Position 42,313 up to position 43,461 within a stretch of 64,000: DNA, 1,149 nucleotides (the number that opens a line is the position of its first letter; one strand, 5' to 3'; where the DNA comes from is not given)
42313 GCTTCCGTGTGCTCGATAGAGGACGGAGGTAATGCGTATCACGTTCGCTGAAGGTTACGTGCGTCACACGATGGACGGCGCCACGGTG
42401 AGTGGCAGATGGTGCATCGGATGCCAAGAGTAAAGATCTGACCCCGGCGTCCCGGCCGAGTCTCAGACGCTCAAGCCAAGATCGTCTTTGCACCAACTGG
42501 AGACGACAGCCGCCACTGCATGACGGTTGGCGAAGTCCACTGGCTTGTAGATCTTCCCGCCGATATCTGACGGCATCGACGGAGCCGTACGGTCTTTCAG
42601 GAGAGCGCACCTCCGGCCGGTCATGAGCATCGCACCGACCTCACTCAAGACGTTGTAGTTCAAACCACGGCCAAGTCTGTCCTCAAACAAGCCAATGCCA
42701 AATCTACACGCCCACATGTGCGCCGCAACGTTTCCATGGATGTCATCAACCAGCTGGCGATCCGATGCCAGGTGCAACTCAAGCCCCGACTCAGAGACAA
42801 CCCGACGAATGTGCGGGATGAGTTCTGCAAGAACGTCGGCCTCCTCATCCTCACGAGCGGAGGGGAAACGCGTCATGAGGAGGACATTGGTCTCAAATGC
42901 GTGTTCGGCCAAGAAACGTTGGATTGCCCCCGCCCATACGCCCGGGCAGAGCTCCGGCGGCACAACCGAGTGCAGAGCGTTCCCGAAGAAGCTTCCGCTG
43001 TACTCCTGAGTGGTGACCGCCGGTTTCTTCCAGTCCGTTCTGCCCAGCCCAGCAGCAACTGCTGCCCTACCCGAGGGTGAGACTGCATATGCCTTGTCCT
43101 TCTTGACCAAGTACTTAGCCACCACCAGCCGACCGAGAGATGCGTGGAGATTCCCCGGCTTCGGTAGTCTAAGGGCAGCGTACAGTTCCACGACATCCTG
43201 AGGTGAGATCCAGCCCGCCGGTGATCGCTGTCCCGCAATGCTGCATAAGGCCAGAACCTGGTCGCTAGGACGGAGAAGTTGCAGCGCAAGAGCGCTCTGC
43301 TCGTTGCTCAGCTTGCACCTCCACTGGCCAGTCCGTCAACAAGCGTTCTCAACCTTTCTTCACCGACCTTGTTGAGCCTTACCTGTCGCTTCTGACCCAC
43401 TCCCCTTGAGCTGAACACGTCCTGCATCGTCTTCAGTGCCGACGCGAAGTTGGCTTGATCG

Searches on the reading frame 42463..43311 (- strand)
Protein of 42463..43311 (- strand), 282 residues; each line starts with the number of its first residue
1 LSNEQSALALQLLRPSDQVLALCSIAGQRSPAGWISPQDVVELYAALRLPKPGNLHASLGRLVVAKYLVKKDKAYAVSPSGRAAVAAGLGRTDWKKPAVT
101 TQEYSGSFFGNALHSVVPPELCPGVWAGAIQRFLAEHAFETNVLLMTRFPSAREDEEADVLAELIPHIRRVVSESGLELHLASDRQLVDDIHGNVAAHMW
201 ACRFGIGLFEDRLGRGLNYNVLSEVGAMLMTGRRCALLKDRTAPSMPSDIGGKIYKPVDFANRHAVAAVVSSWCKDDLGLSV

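Call 3: search_protein_families(library=pfam, proteins=[window:42463-43191:-], max_evalue=0.01)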
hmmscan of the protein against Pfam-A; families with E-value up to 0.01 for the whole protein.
window:42463-43191:- (242 aa): 0 families

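Call 4: search_protein_families(library=padloc, proteins=[window:42463-43191:-], max_evalue=0.01)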
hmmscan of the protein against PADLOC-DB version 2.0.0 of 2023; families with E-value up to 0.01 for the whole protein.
window:42463-43191:- (242 aa): 1 family
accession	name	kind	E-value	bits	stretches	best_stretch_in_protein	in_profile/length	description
PDLC05006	PDC-S35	-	0.0077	13.6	0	180-219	163-205/231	-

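Call 6: search_protein_families(library=ncbifam, proteins=[window:42463-43191:-], max_evalue=0.01)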
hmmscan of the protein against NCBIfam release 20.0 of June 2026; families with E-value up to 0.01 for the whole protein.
window:42463-43191:- (242 aa): 0 families

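Call 12: find_encoding_contigs(protein=window:42463-43191:-, flank=10000, max_places=6)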
Protein window:42463-43191:- (242 aa): no gene with exactly this product is on record in the collection.

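Call 13: find_homologous_proteins(query=window:42463-43191:-, max_evalue=0.001)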
Query window:42463-43191:- (242 aa): 1544 proteins with E <= 0.001 among 5084 candidates; the best 120 are listed.
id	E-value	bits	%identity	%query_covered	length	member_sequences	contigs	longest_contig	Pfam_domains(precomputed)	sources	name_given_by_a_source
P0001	6.9e-157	538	99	100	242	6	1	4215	-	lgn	-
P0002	2.5e-104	366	74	89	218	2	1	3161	-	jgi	-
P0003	1.2e-73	265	53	99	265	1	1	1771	-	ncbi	-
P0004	1.3e-71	259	51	99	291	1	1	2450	-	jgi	jgi:hypothetical protein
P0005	2.7e-71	258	51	99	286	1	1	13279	-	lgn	-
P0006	1.8e-69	252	50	99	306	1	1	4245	-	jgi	jgi:hypothetical protein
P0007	1.3e-68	249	49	99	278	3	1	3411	-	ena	-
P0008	1.7e-68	249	49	99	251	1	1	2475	-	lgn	-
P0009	3.0e-68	248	50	98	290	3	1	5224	-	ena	-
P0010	6.0e-68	247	50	98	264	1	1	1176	-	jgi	jgi:hypothetical protein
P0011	6.6e-68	247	49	99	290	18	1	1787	-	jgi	jgi:hypothetical protein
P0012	2.1e-67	245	49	99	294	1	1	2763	-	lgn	-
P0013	2.3e-67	245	49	99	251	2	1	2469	-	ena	-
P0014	3.1e-67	244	49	99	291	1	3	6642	-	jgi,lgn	jgi:hypothetical protein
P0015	3.2e-67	244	47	99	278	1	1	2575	-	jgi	jgi:hypothetical protein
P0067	1.8e-62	229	46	99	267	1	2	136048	-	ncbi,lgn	-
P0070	2.7e-62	228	47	98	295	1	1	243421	-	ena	-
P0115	1.9e-60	222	46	98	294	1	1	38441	-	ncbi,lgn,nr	ncbi:MAG: hypothetical protein QJR03_06125 [Sphaerobacter sp.]|nr:hypothetical protein [Sphaerobacte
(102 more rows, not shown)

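Call 14: find_encoding_contigs(protein=P0067, flank=6000, max_places=2)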
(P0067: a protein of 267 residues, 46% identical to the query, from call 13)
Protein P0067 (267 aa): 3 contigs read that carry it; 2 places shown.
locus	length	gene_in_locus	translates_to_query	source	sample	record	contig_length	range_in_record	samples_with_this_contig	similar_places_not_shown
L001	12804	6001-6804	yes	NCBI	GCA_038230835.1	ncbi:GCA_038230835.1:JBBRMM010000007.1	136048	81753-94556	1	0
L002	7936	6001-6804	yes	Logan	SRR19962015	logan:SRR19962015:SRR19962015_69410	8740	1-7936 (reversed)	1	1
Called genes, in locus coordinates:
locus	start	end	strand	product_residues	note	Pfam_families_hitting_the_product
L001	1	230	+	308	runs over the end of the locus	PF02899:Phage_int_SAM_1 (faint), PF00589:Phage_integrase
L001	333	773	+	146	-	-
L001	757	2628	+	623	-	PF09250:Prim-Pol, PF13481:AAA_25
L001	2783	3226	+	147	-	-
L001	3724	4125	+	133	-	PF05119:Terminase_4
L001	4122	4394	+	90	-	-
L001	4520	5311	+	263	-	PF02182:SAD_SRA, PF13391:HNH_2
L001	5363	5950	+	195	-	-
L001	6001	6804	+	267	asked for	-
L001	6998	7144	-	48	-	-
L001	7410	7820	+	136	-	PF01381:HTH_3, PF13443:HTH_26 (weak)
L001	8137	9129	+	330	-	-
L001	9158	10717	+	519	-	PF13424:TPR_12 (faint), PF17874:TPR_MalT, PF00196:GerE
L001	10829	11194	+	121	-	PF05899:Cupin_3, PF07883:Cupin_2 (weak)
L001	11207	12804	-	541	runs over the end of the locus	PF01833:TIG, PF01011:PQQ (faint), PF13360:PQQ_2, PF13570:Beta-prop_ACSF4 (weak), PF13360:PQQ_2, PF13570:Beta-prop_ACSF4, PF25293:Beta-prop_EMC1_N (weak), PF13360:PQQ_2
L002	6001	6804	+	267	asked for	-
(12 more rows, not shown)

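Call 15: find_encoding_contigs(protein=P0070, flank=6000, max_places=2)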
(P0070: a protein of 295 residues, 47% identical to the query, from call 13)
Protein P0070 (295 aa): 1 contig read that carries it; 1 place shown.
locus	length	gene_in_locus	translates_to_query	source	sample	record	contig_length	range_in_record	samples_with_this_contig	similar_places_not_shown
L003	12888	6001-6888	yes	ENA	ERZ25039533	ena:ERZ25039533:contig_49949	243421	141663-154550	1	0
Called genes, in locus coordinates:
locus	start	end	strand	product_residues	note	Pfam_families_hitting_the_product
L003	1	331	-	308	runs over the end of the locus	PF12704:MacB_PCD (weak)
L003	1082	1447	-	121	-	-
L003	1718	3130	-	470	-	PF03797:Autotransporter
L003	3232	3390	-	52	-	-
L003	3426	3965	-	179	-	-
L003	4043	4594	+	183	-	-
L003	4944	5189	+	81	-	-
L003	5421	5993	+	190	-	-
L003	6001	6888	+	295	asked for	-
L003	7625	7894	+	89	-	PF21742:DUF6868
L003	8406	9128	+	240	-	PF13505:OMP_b-brl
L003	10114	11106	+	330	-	-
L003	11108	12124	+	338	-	PF13535:ATP-grasp_4 (faint), PF07478:Dala_Dala_lig_C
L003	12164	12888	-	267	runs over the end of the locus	PF07642:BBP2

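Call 16: find_encoding_contigs(protein=P0115, flank=6000, max_places=2)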
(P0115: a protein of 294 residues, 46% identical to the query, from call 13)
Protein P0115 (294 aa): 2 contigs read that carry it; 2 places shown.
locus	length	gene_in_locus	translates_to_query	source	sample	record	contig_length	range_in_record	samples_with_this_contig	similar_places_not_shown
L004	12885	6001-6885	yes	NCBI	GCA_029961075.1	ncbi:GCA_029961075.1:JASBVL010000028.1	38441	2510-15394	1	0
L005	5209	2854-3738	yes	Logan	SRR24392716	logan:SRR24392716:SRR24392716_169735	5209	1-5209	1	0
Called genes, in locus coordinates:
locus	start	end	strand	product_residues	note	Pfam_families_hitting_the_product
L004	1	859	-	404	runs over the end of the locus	PF00155:Aminotran_1_2, PF01041:DegT_DnrJ_EryC1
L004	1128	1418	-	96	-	PF12840:HTH_20, PF01022:HTH_5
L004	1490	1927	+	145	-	PF01243:PNPOx_N, PF12900:Pyridox_ox_2 (weak)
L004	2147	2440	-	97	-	-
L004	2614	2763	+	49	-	PF18919:DUF5670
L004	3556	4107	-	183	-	PF13302:Acetyltransf_3, PF13420:Acetyltransf_4, PF00583:Acetyltransf_1, PF13673:Acetyltransf_10 (weak), PF13508:Acetyltransf_7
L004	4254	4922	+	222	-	-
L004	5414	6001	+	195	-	-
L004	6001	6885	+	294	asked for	-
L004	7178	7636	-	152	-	PF00011:HSP20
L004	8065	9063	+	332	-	PF01545:Cation_efflux, PF16916:ZT_dimer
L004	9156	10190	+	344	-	PF01909:NTP_transf_2 (weak)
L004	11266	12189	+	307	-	PF02567:PhzC-PhzF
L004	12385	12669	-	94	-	-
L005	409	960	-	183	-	PF13302:Acetyltransf_3, PF13420:Acetyltransf_4, PF00583:Acetyltransf_1, PF13673:Acetyltransf_10 (weak), PF13508:Acetyltransf_7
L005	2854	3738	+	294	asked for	-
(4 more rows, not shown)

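Call 17: find_encoding_contigs(protein=P0001, flank=6000, max_places=2)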
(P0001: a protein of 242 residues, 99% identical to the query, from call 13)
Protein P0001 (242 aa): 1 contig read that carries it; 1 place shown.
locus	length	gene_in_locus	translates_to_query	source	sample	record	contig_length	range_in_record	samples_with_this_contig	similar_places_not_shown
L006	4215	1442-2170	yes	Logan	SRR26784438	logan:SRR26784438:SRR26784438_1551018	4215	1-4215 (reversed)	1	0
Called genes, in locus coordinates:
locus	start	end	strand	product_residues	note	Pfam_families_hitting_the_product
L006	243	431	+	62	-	-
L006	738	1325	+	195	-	-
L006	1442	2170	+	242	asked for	-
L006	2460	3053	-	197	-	-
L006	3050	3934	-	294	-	PF03602:Cons_hypoth95 (faint), PF01555:N6_N4_Mtase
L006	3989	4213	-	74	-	?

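Call 29: predict_structure(alignment_id=A1)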
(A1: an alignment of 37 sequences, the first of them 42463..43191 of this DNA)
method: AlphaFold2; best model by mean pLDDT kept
length: 242 residues; sequences in the alignment: 37
mean_pLDDT: 83.1   pTM: 0.73
mean pLDDT of the five models: 83.1, 83.0, 82.0, 80.8, 80.8
residues with pLDDT >= 90: 101; 70-90: 96; 50-70: 35; < 50: 10
segments of 3 or more residues with pLDDT < 50: 145-149
pLDDT, mean of each block of 10 residues (from residue 1): 71 88 97 94 87 74 57 73 87 89 88 64 93 94 56 72 94 86 89 93 82 85 96 90 62
secondary structure, 60 per line:
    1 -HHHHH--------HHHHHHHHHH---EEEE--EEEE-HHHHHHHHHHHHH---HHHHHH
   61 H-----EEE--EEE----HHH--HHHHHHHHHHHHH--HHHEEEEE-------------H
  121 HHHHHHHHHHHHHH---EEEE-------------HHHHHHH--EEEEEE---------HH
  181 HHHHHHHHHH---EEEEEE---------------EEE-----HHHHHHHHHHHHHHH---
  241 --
elements in order: H2-6 H15-24 E28-31 E34-37 H39-51 H55-61 E67-69 E72-74 H84-96 E102-106 H120-134 E138-141 H155-161 E164-169 H179-190 E194-199 E215-217 H223-237

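Call 34: search_protein_families(library=ncbifam, proteins=[window:42463-43311:-], max_evalue=10)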
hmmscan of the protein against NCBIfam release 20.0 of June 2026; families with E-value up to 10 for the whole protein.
window:42463-43311:- (282 aa): 0 families

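Call 39: find_related_loci(query=A1, collection=genome_contigs, flank=10000)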
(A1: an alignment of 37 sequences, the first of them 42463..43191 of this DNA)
Query A1 (242 aa) in genome_contigs; peptide patterns used: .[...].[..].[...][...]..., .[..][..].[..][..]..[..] (x = any residue, [..] = any of these).
88 stretches matched a pattern; 81 encode a relative of the query (tblastn E <= 1e-3); the best 80 are kept; 80 distinct loci.
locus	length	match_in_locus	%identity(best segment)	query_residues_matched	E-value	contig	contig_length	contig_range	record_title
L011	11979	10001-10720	47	2-240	2e-70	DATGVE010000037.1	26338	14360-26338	MAG TPA_asm: Candidatus Eisenbacteria bacterium isolate SMAG_U10548 k141_355385, whole genome shotgun sequence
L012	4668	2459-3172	48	6-240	2e-69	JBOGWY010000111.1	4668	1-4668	MAG: Actinomycetota bacterium isolate SC-S_metawrap_bin.77 k127_4464065, whole genome shotgun sequence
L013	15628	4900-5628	46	2-241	5e-68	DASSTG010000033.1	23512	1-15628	MAG TPA_asm: Solirubrobacterales bacterium isolate SMAG_U535 k141_2064776, whole genome shotgun sequence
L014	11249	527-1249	47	3-240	2e-67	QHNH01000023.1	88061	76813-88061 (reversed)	MAG: Verrucomicrobia bacterium isolate AV80 14_1009_05_20cm_scaffold_160_curated, whole genome shotgun sequence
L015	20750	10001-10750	45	3-240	2e-66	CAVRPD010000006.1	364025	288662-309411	MAG: uncultured Solirubrobacterales bacterium isolate MFD09603.bin.1.72 genome assembly, contig: contig_23999, whole gen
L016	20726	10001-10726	45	2-240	6e-66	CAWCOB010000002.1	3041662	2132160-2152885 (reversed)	MAG: uncultured Solirubrobacteraceae bacterium isolate MFD04570.bin.2.4 genome assembly, contig: contig_148475, whole ge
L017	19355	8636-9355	46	3-240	7e-66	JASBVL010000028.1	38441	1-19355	MAG: Sphaerobacter sp. isolate Bu17 Bu17_contig28, whole genome shotgun sequence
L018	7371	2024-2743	47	4-240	3e-65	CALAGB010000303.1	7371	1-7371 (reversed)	MAG TPA_asm: uncultured Thermomicrobiales bacterium isolate SRR3997478_bin.72_CONCOCT_v1.1_MAG genome assembly, contig:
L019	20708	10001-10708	46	3-240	2e-65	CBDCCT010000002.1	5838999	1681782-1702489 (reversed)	MAG: Trueperaceae bacterium isolate c2c2e3e6-f29b-4b81-aa4a-bcf5d649deb7 genome assembly, contig: contig_2, whole genome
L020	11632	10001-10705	47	9-240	3e-65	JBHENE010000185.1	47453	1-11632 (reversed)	MAG: Chthoniobacterales bacterium isolate S4_bin.3.orig S4_k141_3699411, whole genome shotgun sequence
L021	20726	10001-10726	45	2-240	5e-65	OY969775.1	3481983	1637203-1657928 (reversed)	MAG: uncultured Solirubrobacteraceae bacterium isolate MFD04780.bin.c.1 genome assembly, chromosome: 1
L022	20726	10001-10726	46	2-240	9e-65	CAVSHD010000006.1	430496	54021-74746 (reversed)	MAG: uncultured Solirubrobacterales bacterium isolate MFD05684.bin.2.67 genome assembly, contig: contig_42011, whole gen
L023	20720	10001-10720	45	2-240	3e-64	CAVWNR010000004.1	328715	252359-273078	MAG: uncultured Actinomycetota bacterium isolate MFD09603.bin.1.49 genome assembly, contig: contig_39363, whole genome s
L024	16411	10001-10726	48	3-242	7e-64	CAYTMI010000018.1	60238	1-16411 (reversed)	MAG TPA_asm: uncultured Anaerolineaceae bacterium isolate SRP302447_co3_779 genome assembly, contig: NODE_1367_length_60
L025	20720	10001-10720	45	2-240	8e-64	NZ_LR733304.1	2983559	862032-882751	Aeromicrobium sp. 9AM isolate Aeromicrobium sp. 9AM, whole genome shotgun sequence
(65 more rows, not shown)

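Call 60: search_protein_families(library=phrogs, proteins=[window:42463-43311:-], max_evalue=0.001)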
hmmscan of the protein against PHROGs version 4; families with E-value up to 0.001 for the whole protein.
window:42463-43311:- (282 aa): 0 families

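Call 67: search_solved_structures(query=A1, max_evalue=1)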
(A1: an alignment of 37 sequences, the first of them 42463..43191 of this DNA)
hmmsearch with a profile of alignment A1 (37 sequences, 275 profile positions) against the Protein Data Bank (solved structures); distinct sequences matched with E-value up to 1: 0.

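Call 70: search_protein_families(library=pfam, alignment_id=A6, max_evalue=0.00001)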
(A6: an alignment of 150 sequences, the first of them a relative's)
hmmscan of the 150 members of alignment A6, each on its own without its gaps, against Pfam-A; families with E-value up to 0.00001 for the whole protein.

A. member 1, L001:4122-4394:+ (90 aa): 0 families

B. families by the number of members that match (of 150 scanned): 99 families (the first 25 are shown)
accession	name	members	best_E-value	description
PF01381.28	HTH_3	5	9.2e-15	Helix-turn-helix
PF13560.12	HTH_31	4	1.7e-11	Helix-turn-helix domain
PF13561.12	adh_short_C2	3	9.2e-35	Enoyl-(Acyl carrier protein) reductase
PF00106.31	adh_short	3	1.3e-34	short chain dehydrogenase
PF00589.27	Phage_integrase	3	4.8e-33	Phage integrase family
PF01966.28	HD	3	7e-16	HD domain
PF00664.28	ABC_membrane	2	4.9e-54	ABC transporter transmembrane region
PF07690.21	MFS_1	2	4.9e-44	Major Facilitator Superfamily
PF00005.33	ABC_tran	2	6.1e-33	ABC transporter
PF08241.18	Methyltransf_11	2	5.2e-23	Methyltransferase domain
PF13649.12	Methyltransf_25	2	2.7e-21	Methyltransferase domain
PF01909.29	NTP_transf_2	2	3.3e-13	Nucleotidyltransferase domain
PF13489.12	Methyltransf_23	2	3.1e-11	Methyltransferase domain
PF00083.30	Sugar_tr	2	4.7e-10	Sugar (and other) transporter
PF18765.7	Polbeta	2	2.1e-08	Polymerase beta, Nucleotidyltransferase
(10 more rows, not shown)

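Call 71: search_protein_families(library=padloc, alignment_id=A6, max_evalue=1e-10)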
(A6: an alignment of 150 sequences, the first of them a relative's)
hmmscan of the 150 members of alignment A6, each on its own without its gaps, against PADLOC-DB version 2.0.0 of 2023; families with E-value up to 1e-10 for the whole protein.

A. member 1, L001:4122-4394:+ (90 aa): 0 families

B. families by the number of members that match (of 150 scanned): 122 families (the first 25 are shown)
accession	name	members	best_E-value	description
PDLC04904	PDC-S09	2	9.1e-30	-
PDLC04135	mad3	2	1e-28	mads_3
PDLC04902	PDC-S09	2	2.9e-26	-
PDLC03665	Control_protein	2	1.3e-20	control protein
PDLC03664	Control_protein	2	2.1e-19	control protein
PDLC02926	HTH_VI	2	2.1e-11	-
PDLC03300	MTase_II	1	1e-136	Type II methyltransferase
PDLC03963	SoFic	1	7.5e-107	-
PDLC02374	dGTPase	1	1.5e-92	-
PDLC03620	REase_MTase_IIG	1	3.4e-74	Type IIG restriction enzyme-methyltransferase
PDLC00026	DruM2|DruM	1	8.9e-71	DNA cytosine methylase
PDLC01090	C3a194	1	1e-65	AA transporter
PDLC03307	MTase_II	1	1.3e-57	Type II methyltransferase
PDLC03378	MTase_II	1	7.5e-57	Type II methyltransferase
PDLC02630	DrmD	1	7.1e-56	DrmD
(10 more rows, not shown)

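Call 75: search_protein_families(library=padloc, alignment_id=A1, max_evalue=0.1)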
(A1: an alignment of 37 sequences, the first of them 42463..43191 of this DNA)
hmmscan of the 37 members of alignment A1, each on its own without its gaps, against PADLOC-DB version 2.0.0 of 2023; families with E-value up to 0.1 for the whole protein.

A. member 1, window:42463-43191:- (242 aa): 1 family
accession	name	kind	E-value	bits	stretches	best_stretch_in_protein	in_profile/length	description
PDLC05006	PDC-S35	-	0.0077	13.6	1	180-219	163-205/231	-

B. families by the number of members that match (of 37 scanned): 12 families
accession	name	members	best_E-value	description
PDLC05006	PDC-S35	15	5.7e-05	-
PDLC01720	Csa3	1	0.001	Csa3_1_CAS-I-II-III-IV-V-VI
PDLC01438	Csa3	1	0.0086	"CAS-I,CAS-II,CAS-III,CAS-IV,CAS-V,CAS-VI; associated_signaling"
PDLC05004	PDC-S35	1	0.0096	-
PDLC02242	AbiEi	1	0.013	AbiEi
PDLC05007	PDC-S35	1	0.022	-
PDLC01858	CARF3--CARF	1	0.027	-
PDLC02366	PycC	1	0.027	-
PDLC05003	PDC-S35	1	0.032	-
PDLC02925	HTH_IX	1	0.035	-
PDLC02736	PbeC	1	0.044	PbeC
PDLC00762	PycC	1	0.078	Pycsar cyclase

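Call 78: search_dna_similar(query=window:42463-43311:-, collection=plasmids, mode=protein, max_evalue=0.00001, max_rows=20)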
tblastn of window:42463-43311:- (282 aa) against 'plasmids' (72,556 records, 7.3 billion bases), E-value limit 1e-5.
Records with a match: 10; places in all: 10; records where one place covers at least 80% of the query: 0.
Best place of each record, by identity: <60% 10.
By first word of the organism name: Citrobacter 8; Salmonella 1; Klebsiella 1.
By predicted mobility (MOB-suite, as given by PLSDB): non-mobilizable 9; mobilizable 1.
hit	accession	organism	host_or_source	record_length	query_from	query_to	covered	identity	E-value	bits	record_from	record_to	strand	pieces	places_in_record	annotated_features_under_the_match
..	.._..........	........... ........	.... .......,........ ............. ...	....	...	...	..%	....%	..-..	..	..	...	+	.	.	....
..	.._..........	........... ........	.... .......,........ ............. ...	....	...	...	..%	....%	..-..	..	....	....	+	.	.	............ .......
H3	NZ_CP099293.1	Citrobacter freundii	culture,Pooled sediment sample ...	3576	163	276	40%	33.9%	2e-15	83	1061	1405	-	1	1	hypothetical protein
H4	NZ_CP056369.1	Citrobacter freundii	culture,Wastewater effluent sample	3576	163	276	40%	33.9%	2e-15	83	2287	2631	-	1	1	hypothetical protein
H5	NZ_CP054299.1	Citrobacter freundii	Homo sapiens,urine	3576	163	276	40%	33.9%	2e-15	83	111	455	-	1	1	hypothetical protein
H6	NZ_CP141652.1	Citrobacter freundii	Homo sapiens,cerebrospinal fluid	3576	163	276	40%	33.9%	2e-15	83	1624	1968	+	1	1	hypothetical protein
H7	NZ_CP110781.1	Citrobacter freundii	Homo sapiens,Rectal swab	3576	163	276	40%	33.9%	2e-15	83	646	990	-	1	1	hypothetical protein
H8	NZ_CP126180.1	Salmonella enterica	Bacterial,Poultry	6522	163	276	40%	33.9%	2e-15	83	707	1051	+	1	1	hypothetical protein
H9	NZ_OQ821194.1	Citrobacter freundii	-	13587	163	276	40%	33.9%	2e-15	83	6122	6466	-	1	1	hypothetical protein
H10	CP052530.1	Klebsiella pneumoniae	Homo sapiens,blood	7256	163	276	40%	33.9%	5e-15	82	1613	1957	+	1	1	hypothetical protein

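Call 79: search_dna_similar(query=window:42463-43311:-, collection=phages, mode=protein, max_evalue=0.00001, max_rows=20)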
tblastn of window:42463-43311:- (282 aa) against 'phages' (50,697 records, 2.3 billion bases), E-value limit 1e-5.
No match.

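Call 80: get_annotated_region(hit=H2, flank=3000)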
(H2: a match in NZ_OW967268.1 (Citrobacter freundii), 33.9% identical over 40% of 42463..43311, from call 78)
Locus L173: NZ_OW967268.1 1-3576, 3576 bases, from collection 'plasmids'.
description: Citrobacter freundii isolate 22 plasmid P5, complete sequence
organism: Citrobacter freundii (NCBI taxid 546)
taxonomy: Bacteria; Pseudomonadota; Gammaproteobacteria; Enterobacterales; Enterobacteriaceae; Citrobacter; Citrobacter freundii
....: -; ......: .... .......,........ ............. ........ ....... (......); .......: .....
typing (MOB-suite, as given by PLSDB): non-mobilizable; replicon rep_cluster_2373
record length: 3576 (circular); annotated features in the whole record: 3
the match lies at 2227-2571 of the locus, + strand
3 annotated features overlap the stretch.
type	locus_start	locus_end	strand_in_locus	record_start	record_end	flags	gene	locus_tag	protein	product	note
CDS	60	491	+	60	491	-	-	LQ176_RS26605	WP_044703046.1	helix-turn-helix domain-containing protein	-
CDS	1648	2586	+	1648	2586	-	-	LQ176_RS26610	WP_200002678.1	hypothetical protein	-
CDS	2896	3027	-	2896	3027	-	-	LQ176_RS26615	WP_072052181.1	replication initiation protein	-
